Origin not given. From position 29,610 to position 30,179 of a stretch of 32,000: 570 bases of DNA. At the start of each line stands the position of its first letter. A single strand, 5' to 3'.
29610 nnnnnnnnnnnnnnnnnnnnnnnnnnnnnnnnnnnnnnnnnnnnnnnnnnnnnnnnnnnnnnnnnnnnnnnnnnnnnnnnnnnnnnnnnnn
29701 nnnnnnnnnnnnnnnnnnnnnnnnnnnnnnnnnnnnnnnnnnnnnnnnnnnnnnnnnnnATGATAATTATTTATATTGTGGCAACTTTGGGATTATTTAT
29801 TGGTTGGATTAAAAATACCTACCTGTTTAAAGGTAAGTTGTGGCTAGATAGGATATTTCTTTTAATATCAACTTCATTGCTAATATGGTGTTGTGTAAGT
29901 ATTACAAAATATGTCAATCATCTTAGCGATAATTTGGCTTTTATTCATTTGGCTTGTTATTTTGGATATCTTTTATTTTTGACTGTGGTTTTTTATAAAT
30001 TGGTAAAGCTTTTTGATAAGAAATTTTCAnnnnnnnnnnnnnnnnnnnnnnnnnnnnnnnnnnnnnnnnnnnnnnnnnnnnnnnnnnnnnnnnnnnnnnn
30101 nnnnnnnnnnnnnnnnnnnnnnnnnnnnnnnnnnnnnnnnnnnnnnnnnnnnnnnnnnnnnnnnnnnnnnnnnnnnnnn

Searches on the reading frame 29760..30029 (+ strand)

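Call 4: search_protein_families(library=pfam, proteins=[window:29760-30029:+], max_evalue=10)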
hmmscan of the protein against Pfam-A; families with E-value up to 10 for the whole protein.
seq(90 aa): 3 families
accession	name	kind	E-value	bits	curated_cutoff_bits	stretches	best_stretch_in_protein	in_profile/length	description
PF19665.4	DUF6168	-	0.16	12.8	27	1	18-82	23-92/128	Family of unknown function (DUF6168)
PF01699.29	Na_Ca_ex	-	1.6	9.1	24.9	1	1-75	76-150/151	Sodium/calcium exchanger protein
PF06736.16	TMEM175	-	2.8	8.9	25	1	2-46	42-86/88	Endosomal/lysosomal potassium channel TMEM175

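Call 6: search_protein_families(library=ncbifam, proteins=[window:29760-30029:+], max_evalue=10)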
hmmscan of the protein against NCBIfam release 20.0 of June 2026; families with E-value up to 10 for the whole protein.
seq(90 aa): 1 family
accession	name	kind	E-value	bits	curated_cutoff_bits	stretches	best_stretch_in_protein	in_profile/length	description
NF041635.1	STM3941_fam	subfamily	0.32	10.9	40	1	31-88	9-60/157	STM3941 family protein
